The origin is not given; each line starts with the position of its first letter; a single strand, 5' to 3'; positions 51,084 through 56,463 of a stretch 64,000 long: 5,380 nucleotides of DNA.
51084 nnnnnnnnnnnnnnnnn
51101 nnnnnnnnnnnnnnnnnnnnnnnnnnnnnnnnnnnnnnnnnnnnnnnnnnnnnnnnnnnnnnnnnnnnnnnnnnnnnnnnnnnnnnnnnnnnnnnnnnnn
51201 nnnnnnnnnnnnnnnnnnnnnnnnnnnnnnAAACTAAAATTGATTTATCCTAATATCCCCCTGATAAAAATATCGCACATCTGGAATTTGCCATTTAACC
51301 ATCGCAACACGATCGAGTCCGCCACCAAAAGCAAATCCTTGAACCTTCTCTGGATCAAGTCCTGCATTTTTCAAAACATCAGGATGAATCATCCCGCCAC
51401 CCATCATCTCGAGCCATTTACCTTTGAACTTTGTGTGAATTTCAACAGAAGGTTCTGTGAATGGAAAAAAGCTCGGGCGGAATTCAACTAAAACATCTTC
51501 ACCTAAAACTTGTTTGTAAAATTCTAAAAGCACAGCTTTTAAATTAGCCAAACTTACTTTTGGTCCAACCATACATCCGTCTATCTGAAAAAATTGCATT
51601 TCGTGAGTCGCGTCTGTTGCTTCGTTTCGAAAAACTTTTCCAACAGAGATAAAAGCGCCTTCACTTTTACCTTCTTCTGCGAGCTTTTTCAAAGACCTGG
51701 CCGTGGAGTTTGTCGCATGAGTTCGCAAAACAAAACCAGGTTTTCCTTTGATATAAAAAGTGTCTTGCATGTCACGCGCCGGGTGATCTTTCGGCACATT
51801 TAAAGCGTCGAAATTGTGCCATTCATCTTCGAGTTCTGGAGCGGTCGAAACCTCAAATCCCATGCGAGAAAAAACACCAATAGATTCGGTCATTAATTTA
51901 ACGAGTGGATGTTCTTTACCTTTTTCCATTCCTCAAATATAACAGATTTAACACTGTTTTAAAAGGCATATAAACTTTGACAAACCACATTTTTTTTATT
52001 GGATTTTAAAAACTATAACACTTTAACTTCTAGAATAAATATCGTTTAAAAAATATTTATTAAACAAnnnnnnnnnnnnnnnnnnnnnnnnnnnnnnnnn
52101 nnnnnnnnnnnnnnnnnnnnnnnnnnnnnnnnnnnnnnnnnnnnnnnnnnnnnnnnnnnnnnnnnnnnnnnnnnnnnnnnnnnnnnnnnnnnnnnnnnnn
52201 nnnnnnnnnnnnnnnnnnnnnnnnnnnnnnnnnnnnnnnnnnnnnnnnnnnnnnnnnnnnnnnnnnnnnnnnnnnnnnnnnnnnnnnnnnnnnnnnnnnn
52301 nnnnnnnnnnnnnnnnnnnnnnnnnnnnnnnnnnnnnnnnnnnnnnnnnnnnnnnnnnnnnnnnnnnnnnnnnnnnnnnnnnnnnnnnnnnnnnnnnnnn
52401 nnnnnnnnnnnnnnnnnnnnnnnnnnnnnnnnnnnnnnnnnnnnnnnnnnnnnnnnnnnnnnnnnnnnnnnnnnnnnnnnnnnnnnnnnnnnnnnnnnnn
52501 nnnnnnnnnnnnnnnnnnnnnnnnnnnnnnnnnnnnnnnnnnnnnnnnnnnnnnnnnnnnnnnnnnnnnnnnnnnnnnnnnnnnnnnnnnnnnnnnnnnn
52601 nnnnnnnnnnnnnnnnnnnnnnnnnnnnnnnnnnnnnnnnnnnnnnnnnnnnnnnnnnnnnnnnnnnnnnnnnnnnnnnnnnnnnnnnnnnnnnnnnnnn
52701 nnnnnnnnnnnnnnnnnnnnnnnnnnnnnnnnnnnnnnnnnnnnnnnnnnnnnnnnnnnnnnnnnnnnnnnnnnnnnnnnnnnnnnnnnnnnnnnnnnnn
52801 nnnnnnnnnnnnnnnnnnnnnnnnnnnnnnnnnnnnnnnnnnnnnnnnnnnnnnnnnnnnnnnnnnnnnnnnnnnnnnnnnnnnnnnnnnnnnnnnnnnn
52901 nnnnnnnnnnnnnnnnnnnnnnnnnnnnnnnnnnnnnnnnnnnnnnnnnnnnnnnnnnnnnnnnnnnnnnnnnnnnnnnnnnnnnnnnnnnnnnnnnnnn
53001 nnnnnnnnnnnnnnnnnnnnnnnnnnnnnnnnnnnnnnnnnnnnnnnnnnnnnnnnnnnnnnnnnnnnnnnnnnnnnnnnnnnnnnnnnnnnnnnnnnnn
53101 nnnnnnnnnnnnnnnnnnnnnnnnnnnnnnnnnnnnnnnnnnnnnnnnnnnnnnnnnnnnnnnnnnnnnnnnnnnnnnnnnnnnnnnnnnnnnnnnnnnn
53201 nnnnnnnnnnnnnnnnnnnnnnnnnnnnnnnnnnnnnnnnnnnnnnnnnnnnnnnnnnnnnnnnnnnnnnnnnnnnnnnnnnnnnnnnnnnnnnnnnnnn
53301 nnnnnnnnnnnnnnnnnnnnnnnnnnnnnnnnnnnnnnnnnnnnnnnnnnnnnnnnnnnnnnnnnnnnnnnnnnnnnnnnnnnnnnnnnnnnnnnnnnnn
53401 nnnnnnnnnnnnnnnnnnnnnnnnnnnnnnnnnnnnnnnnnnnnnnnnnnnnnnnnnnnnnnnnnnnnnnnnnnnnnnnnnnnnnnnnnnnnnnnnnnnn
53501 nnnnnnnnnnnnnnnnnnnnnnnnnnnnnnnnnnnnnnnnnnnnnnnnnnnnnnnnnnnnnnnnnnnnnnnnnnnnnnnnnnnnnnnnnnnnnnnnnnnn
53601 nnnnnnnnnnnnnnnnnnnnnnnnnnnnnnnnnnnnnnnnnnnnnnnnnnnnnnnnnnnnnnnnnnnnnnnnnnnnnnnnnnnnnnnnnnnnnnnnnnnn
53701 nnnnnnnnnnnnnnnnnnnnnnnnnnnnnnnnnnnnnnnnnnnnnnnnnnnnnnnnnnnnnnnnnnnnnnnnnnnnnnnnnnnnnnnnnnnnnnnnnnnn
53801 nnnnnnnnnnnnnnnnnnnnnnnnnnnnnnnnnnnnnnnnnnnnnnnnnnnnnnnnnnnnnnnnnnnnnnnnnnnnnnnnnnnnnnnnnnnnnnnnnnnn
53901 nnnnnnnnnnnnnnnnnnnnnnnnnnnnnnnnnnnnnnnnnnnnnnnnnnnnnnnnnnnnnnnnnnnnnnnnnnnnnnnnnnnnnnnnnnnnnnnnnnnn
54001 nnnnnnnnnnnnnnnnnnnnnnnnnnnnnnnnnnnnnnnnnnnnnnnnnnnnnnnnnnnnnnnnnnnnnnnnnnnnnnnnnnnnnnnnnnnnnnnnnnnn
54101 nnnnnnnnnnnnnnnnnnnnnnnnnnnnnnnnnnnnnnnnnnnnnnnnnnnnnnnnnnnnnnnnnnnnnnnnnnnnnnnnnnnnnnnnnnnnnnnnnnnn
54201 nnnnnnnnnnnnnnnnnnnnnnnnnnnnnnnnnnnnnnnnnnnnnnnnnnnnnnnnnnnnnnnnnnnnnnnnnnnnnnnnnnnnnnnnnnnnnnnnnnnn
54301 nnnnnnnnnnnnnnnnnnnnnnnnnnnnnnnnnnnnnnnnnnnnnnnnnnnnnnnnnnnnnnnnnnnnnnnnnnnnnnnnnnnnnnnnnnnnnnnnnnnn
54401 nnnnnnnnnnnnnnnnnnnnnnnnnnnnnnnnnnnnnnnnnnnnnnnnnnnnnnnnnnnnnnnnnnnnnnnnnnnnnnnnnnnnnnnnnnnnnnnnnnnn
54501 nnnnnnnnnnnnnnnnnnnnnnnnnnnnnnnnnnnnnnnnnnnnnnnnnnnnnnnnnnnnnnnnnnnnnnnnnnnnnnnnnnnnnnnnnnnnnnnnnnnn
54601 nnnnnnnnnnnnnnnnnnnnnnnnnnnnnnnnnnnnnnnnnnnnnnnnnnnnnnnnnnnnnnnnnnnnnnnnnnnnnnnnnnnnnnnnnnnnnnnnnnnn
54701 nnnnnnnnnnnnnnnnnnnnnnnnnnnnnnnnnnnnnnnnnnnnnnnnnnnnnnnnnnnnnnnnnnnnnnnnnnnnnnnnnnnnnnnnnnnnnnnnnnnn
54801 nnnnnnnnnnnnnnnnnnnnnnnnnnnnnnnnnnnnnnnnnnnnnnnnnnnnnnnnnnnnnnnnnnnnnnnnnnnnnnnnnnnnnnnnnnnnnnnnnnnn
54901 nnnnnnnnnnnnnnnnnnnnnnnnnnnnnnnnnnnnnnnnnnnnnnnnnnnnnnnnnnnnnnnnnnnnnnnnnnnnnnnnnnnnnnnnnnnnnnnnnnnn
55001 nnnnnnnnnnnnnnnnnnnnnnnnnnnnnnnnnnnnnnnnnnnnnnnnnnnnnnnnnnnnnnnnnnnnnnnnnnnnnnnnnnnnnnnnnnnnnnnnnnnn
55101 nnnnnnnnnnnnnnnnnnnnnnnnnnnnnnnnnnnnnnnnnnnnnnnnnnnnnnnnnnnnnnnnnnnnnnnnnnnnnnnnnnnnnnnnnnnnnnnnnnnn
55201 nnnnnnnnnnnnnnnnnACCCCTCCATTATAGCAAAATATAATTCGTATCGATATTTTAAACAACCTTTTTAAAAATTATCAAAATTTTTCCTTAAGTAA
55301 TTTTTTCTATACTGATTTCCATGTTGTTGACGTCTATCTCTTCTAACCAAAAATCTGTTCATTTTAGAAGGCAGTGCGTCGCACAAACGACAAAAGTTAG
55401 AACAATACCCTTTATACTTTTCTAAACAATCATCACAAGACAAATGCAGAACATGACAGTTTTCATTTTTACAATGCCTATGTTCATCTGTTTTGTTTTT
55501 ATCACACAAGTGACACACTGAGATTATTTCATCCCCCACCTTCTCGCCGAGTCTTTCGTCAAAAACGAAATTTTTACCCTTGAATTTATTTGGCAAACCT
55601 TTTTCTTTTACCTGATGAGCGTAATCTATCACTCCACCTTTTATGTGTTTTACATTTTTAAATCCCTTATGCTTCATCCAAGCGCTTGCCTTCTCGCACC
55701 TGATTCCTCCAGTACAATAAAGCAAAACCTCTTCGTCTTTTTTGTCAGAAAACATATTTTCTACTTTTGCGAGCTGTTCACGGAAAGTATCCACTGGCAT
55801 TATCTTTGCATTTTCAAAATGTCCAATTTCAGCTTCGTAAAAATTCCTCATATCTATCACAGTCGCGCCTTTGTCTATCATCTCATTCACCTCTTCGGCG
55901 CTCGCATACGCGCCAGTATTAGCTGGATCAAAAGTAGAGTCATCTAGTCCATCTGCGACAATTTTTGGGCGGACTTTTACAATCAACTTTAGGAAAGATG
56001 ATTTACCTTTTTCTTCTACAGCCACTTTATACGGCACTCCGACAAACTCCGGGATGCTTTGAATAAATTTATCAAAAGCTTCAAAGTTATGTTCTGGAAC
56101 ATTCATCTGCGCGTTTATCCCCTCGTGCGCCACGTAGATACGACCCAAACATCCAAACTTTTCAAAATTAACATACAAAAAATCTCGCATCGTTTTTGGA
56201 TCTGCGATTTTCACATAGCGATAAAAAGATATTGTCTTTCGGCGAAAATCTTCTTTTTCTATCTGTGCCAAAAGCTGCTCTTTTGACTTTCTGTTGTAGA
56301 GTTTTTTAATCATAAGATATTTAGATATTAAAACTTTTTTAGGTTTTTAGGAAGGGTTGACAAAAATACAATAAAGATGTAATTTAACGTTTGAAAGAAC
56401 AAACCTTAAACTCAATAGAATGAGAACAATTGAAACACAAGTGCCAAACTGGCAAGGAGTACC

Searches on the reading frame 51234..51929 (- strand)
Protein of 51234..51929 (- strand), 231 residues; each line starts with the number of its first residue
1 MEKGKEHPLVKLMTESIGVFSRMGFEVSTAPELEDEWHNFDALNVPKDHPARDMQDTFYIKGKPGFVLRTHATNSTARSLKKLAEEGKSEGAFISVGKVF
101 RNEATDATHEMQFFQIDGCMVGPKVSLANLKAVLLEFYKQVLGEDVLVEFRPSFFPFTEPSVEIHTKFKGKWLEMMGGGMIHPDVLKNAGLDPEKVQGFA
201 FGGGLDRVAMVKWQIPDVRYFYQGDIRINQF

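Call 4: search_protein_families(library=pfam, proteins=[window:51234-51929:-], max_evalue=1)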
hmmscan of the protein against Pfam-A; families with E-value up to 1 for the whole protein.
window:51234-51929:- (231 aa): 4 families
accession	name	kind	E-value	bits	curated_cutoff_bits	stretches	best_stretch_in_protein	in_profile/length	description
PF01409.25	tRNA-synt_2d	-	1.4e-81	274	19.8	1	2-229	12-243/246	tRNA synthetases class II core domain (F)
PF00152.25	tRNA-synt_2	-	0.0055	16.2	25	1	95-120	96-121/308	tRNA synthetases class II (D, K and N)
PF17759.6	tRNA_synthFbeta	-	0.034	14.1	22.4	1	67-193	73-205/214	Phenylalanyl tRNA synthetase beta chain CLM domain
PF13393.11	tRNA-synt_His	-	0.16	11.6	25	1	12-116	16-114/308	Histidyl-tRNA synthetase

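Call 5: search_protein_families(library=ncbifam, proteins=[window:51234-51929:-], max_evalue=1)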
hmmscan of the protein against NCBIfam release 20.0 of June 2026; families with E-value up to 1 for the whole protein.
window:51234-51929:- (231 aa): 7 families
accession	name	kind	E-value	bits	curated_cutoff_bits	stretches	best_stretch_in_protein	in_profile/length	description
TIGR00468.1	pheS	equivalog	1.2e-77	261.4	237.45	1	2-228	67-318/324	phenylalanine--tRNA ligase subunit alpha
NF003210.0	PRK04172.1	equivalog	7.3e-64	216.4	350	2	66-227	332-486/496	phenylalanine--tRNA ligase subunit alpha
NF051887.1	PheS_related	equivalog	5.2e-43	147.5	300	1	5-229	10-236/349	PheS-related mystery ligase SrmL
TIGR00469.1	pheS_mito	equivalog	6.3e-38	130.6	258.35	2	151-228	262-339/451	phenylalanine--tRNA ligase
TIGR00470.1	sepS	equivalog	1.7e-08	33.4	380.65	1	67-221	184-340/533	O-phosphoserine--tRNA ligase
TIGR00442.1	hisS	equivalog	5.9e-05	22.2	286.75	1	18-133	26-140/406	histidine--tRNA ligase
TIGR00443.1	hisZ_biosyn_reg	equivalog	0.0077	15.4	271.65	1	56-133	51-130/314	ATP phosphoribosyltransferase regulatory subunit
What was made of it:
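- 51234..51929 (-): pheS: catalytic core only, 231 aa, without the N-terminal arm. PF01409 E 1.4e-81; TIGR00468 profile positions 67-318 of 324 (calls 4, 5).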

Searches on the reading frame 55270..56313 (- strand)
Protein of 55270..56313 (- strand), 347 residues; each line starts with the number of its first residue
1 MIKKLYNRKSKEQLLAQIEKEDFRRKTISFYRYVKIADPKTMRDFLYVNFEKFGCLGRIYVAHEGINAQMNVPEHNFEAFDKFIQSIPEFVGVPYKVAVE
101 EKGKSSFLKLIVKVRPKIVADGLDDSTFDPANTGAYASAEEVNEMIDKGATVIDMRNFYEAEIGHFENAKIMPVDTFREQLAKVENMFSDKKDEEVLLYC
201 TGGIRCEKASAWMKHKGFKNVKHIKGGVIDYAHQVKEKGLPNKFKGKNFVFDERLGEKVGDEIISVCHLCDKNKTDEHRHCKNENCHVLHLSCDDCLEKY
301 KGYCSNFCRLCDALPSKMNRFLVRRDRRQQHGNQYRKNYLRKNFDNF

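Call 61: search_protein_families(library=pfam, proteins=[window:55270-56313:-], max_evalue=0.001)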
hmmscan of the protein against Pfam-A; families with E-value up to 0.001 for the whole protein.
window:55270-56313:- (347 aa): 3 families
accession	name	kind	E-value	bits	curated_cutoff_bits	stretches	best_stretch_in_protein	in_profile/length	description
PF17773.7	UPF0176_N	-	2.4e-22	79.6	26.2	1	26-118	2-92/92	UPF0176 acylphosphatase like domain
PF12368.13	Rhodanese_C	-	9.1e-17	61.6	26.9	1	245-309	1-66/66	Rhodanase C-terminal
PF00581.25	Rhodanese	-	3.7e-13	50.2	22.2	1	138-229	1-97/102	Rhodanese-like domain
